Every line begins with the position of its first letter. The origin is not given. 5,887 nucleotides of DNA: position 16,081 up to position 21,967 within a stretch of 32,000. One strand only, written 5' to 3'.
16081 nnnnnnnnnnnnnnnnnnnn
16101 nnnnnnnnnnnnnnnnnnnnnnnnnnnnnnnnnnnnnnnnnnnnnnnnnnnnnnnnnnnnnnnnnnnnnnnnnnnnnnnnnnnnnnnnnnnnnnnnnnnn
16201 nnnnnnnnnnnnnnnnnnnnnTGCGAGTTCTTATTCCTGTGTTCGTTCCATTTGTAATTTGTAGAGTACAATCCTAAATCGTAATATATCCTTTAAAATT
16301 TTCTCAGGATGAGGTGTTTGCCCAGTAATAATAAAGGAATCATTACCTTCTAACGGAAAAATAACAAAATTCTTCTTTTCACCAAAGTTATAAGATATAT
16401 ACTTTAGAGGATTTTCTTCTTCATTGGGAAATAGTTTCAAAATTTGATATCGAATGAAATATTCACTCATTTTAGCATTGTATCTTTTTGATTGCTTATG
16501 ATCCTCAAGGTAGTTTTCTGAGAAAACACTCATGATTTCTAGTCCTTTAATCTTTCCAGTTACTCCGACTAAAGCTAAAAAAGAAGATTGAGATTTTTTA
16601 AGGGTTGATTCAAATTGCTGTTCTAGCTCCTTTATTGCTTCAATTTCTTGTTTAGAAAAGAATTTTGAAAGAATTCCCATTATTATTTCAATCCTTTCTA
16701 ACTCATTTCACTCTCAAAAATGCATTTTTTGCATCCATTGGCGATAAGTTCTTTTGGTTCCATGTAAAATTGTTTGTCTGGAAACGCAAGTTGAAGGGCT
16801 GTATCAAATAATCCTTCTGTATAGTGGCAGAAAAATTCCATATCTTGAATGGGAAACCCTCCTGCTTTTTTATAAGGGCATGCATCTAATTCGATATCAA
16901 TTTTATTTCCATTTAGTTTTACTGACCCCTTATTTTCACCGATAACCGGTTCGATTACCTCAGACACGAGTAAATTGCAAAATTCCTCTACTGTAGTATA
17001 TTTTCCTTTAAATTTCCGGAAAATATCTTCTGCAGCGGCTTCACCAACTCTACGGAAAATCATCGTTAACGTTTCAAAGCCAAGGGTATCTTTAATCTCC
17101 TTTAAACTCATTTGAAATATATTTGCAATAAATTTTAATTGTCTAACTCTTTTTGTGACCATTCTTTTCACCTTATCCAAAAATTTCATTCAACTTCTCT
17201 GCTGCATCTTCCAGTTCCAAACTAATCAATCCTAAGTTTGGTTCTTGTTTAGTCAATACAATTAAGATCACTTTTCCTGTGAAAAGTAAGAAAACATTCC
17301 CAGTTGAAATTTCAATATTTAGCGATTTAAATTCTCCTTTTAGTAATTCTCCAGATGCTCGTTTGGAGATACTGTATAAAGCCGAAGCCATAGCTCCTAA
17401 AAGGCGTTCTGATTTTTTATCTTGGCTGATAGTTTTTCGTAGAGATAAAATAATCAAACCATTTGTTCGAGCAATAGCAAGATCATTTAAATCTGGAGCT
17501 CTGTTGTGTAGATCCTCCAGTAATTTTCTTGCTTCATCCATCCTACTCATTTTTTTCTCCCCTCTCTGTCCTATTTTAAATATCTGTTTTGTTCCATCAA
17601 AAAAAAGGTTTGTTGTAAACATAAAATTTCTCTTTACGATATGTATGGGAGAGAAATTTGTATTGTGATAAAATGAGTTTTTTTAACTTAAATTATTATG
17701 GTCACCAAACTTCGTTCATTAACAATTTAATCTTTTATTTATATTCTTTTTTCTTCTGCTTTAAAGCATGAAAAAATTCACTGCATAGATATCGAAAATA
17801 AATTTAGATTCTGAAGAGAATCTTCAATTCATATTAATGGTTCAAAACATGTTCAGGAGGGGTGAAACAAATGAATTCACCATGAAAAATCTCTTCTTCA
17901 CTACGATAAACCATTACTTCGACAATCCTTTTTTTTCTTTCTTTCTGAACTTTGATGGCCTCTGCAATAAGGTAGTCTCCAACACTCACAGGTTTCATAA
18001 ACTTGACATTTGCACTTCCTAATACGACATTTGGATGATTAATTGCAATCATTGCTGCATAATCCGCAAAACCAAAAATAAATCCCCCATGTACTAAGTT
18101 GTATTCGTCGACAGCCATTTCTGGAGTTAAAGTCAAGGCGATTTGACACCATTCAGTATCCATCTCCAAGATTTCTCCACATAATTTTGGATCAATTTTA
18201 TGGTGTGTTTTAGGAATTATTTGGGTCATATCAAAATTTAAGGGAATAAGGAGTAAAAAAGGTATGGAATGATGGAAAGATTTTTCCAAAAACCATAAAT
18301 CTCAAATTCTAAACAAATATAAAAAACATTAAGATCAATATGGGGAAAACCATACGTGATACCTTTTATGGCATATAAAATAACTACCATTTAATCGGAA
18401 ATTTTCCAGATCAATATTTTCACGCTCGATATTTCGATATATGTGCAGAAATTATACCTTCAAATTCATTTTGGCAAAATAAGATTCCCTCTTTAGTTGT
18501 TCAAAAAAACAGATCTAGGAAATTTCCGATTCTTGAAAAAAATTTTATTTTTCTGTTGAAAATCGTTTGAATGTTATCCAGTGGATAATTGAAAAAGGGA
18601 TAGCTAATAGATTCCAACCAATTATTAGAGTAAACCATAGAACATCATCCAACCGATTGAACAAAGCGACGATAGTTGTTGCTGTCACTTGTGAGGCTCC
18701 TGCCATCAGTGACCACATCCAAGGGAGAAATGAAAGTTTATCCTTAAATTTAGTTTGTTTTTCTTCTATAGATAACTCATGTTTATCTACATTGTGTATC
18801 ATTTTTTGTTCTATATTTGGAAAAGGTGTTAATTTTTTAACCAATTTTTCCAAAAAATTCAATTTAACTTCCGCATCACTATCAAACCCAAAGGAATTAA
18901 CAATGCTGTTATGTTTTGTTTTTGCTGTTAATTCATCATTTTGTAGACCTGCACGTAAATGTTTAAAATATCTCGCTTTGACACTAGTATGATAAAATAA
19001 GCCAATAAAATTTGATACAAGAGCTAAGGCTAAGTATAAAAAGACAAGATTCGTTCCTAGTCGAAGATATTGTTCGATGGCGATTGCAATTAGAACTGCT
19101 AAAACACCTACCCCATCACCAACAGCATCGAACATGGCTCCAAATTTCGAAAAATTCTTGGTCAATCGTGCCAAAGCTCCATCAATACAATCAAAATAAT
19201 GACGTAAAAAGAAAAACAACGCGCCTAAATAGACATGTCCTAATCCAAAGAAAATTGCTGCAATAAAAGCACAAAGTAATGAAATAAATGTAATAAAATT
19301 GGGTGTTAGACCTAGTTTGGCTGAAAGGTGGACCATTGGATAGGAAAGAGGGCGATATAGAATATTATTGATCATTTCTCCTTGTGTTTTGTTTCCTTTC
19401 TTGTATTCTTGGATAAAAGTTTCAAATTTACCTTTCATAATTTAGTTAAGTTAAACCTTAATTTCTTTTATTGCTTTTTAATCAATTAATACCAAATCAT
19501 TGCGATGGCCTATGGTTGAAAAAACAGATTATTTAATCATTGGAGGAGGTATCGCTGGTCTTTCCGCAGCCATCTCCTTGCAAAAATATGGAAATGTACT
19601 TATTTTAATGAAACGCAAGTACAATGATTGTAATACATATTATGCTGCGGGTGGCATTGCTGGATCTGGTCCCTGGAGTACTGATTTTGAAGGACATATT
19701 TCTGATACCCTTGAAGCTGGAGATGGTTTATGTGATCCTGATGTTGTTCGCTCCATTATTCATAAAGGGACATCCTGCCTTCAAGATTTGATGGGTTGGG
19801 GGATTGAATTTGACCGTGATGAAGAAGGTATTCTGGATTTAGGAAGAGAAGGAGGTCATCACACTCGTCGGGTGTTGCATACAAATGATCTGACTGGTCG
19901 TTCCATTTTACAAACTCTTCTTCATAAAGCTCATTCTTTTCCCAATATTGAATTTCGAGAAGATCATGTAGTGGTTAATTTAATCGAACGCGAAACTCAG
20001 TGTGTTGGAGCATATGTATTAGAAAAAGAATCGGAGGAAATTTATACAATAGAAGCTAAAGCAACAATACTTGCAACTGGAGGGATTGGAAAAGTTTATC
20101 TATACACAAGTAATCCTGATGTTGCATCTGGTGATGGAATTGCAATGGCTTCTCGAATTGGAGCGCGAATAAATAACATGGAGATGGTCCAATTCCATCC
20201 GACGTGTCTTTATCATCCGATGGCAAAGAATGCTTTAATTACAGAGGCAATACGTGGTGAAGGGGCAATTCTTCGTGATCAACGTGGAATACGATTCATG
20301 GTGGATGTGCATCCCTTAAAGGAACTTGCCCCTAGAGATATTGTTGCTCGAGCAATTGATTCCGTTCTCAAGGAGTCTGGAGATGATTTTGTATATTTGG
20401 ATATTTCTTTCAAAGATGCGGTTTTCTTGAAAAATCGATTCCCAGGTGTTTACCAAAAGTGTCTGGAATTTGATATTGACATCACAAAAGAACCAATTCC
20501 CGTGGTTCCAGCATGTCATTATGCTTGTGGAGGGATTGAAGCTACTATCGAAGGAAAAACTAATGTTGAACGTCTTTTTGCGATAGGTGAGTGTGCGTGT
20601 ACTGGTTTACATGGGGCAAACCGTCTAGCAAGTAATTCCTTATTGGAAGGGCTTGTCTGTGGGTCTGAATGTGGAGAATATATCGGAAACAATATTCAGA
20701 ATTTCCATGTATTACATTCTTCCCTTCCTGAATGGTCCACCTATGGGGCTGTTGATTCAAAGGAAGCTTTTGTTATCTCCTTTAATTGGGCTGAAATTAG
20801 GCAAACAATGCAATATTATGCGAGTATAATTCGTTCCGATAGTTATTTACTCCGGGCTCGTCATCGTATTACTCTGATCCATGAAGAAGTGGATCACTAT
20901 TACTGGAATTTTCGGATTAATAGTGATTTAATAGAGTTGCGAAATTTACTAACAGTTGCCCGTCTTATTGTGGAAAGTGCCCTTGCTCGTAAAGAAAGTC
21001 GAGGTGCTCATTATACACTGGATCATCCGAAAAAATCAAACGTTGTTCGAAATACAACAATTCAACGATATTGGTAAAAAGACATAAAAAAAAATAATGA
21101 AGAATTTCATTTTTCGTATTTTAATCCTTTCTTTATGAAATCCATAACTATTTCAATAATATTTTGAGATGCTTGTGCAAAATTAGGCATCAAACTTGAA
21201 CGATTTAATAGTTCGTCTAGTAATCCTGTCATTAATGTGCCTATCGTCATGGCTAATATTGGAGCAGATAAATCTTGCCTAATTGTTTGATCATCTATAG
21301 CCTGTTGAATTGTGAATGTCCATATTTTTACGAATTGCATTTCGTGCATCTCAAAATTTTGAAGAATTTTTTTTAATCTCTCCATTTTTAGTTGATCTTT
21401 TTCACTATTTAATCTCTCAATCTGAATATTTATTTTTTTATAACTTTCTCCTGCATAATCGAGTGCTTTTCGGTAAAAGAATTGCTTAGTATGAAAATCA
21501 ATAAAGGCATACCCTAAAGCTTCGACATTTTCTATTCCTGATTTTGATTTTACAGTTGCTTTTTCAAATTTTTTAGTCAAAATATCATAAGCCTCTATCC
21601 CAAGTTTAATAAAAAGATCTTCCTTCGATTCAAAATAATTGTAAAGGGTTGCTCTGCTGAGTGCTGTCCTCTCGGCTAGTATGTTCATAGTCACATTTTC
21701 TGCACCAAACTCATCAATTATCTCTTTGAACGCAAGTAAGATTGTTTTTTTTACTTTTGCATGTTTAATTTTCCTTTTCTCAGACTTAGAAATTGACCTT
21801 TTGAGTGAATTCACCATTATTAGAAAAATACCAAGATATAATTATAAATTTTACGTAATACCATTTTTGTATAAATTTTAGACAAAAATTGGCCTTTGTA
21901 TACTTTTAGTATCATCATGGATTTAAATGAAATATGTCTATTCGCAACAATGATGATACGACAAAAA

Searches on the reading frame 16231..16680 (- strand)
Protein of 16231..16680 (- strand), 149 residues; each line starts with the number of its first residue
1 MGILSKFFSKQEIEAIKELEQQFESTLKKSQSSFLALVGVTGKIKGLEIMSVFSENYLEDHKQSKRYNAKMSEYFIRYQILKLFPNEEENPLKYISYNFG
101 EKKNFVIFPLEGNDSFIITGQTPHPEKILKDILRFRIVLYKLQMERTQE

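Call 4: search_protein_families(library=pfam, proteins=[window:16231-16680:-], max_evalue=1)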
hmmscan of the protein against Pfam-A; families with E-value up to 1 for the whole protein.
window:16231-16680:- (149 aa): 1 family
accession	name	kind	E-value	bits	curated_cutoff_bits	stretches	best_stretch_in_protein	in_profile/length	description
PF08640.17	U3_assoc_6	-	0.035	14.4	24.7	1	6-33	15-42/85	U3 small nucleolar RNA-associated protein 6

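Call 5: search_protein_families(library=ncbifam, proteins=[window:16231-16680:-], max_evalue=1)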
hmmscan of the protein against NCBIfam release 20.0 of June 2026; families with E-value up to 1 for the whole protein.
window:16231-16680:- (149 aa): 0 families

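Call 39: search_protein_families(library=padloc, proteins=[window:16231-16680:-], max_evalue=0.1)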
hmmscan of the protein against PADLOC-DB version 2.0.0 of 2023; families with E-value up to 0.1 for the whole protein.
window:16231-16680:- (149 aa): 0 families

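Call 69: search_solved_structures(query=window:16231-16680:-, max_evalue=1)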
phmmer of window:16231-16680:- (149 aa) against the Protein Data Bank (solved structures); distinct sequences matched with E-value up to 1: 0.

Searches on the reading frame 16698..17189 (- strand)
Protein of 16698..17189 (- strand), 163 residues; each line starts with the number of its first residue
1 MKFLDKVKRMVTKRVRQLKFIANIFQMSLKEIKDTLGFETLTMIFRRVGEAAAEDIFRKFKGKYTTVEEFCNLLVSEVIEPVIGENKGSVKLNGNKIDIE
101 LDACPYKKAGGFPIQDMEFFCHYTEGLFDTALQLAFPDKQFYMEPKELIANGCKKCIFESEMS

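Call 4: search_protein_families(library=pfam, proteins=[window:16698-17189:-], max_evalue=1)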
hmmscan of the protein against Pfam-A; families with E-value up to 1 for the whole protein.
window:16698-17189:- (163 aa): 3 families
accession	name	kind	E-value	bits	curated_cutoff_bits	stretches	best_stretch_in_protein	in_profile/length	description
PF18546.6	MetOD1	-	0.0084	16.6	23.8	1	91-159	78-140/142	Methanogen output domain 1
PF09548.15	Spore_III_AB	-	0.025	15.1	32.5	1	10-99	22-109/170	Stage III sporulation protein AB (spore_III_AB)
PF03118.21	RNA_pol_A_CTD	-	0.11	12.7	23.8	1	6-36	35-65/67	Bacterial RNA polymerase, alpha chain C terminal domain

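Call 5: search_protein_families(library=ncbifam, proteins=[window:16698-17189:-], max_evalue=1)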
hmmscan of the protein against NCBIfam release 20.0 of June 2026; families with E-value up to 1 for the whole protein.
window:16698-17189:- (163 aa): 0 families

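Call 39: search_protein_families(library=padloc, proteins=[window:16698-17189:-], max_evalue=0.1)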
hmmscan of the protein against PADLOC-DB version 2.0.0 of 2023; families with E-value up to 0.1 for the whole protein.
window:16698-17189:- (163 aa): 0 families

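Call 67: search_solved_structures(query=window:16698-17189:-, max_evalue=1)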
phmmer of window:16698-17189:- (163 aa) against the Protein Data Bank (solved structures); distinct sequences matched with E-value up to 1: 1.
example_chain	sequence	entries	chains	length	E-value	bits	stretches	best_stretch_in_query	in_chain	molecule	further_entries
3c6f_A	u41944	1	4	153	0.93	12.9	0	92-131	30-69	YetF protein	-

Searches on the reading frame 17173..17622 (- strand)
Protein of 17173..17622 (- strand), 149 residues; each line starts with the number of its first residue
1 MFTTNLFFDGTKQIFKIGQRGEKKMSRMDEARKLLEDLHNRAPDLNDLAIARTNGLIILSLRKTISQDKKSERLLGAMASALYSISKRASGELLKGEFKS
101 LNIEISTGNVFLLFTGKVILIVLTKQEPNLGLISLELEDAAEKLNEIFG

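Call 4: search_protein_families(library=pfam, proteins=[window:17173-17622:-], max_evalue=1)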
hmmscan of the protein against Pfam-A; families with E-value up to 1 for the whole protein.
window:17173-17622:- (149 aa): 2 families
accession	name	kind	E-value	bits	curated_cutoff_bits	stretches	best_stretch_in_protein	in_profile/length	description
PF03259.23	Robl_LC7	-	2.4e-06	27.6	23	1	35-123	5-90/91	Roadblock/LC7 domain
PF03682.18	UPF0158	-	0.03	14.8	21.1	0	114-147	29-62/157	Uncharacterised protein family (UPF0158)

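Call 5: search_protein_families(library=ncbifam, proteins=[window:17173-17622:-], max_evalue=1)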
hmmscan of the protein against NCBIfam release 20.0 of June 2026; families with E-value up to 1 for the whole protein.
window:17173-17622:- (149 aa): 0 families

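Call 39: search_protein_families(library=padloc, proteins=[window:17173-17622:-], max_evalue=0.1)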
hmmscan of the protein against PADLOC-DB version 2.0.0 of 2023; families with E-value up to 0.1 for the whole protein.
window:17173-17622:- (149 aa): 0 families

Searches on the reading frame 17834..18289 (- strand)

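Call 21: search_protein_families(library=pfam, proteins=[window:17834-18289:-], max_evalue=0.01)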
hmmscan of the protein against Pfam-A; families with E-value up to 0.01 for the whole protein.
window:17834-18289:- (151 aa): 3 families
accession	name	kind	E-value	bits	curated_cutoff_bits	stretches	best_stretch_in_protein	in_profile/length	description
PF03061.28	4HBT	-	2.2e-08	34.7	20.6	1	64-132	2-75/79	Thioesterase superfamily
PF01575.25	MaoC_dehydratas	-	8.2e-05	22.6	27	1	65-130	52-118/123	MaoC like domain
PF01455.23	HupF_HypC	-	0.0015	19.1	28.5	0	47-72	25-50/65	HupF/HypC family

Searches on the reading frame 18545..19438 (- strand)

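Call 21: search_protein_families(library=pfam, proteins=[window:18545-19438:-], max_evalue=0.01)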
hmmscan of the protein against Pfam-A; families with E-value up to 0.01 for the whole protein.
window:18545-19438:- (297 aa): 1 family
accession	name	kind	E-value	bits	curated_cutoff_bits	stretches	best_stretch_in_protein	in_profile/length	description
PF01066.26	CDP-OH_P_transf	-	1.4e-16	61.7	22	1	45-146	3-106/152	CDP-alcohol phosphatidyltransferase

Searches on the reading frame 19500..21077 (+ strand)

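Call 21: search_protein_families(library=pfam, proteins=[window:19500-21077:+], max_evalue=0.01)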
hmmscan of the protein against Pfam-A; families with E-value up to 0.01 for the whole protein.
window:19500-21077:+ (525 aa): 9 families
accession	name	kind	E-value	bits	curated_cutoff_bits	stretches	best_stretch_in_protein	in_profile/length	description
PF00890.30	FAD_binding_2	-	1.6e-92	311.3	20.4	1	10-381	1-414/414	FAD binding domain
PF02910.25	Succ_DH_flav_C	-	1.2e-14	54.8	20.8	1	432-514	3-91/130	Fumarate reductase flavoprotein C-term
PF07992.20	Pyr_redox_2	-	7.9e-09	35.8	26.1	1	10-195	2-109/291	Pyridine nucleotide-disulphide oxidoreductase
PF01266.30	DAO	-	4.9e-08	33.3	27.9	1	10-117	1-95/353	FAD dependent oxidoreductase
PF03486.20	HI0933_like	-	1.5e-07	31.6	50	1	126-365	101-219/244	HI0933-like protein Rossmann domain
PF01494.25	FAD_binding_3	-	2.6e-06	27.3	22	0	8-42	1-35/349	FAD binding domain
PF01134.28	GIDA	-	5e-05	23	22.1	1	12-54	3-45/391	Glucose inhibited division protein A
PF12831.13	FAD_oxidored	-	0.00031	20.6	27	1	10-194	1-145/416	FAD dependent oxidoreductase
PF13450.12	NAD_binding_8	-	0.004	17.8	21.9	0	13-32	1-20/68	NAD(P)-binding Rossmann-like domain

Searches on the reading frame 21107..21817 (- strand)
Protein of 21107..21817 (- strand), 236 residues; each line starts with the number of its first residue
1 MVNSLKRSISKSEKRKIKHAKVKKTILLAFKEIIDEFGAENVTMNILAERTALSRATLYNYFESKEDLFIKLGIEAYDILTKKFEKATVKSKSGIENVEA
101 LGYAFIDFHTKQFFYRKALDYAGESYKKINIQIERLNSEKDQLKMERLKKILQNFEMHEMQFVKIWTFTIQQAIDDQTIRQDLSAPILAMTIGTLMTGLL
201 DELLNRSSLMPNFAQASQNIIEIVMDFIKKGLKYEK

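Call 21: search_protein_families(library=pfam, proteins=[window:21107-21817:-], max_evalue=0.01)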
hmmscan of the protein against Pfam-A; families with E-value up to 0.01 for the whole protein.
window:21107-21817:- (236 aa): 1 family
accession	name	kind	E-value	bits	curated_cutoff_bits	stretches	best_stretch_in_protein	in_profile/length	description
PF00440.29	TetR_N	-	5.8e-10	39.2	24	1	29-70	4-45/47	Bacterial regulatory proteins, tetR family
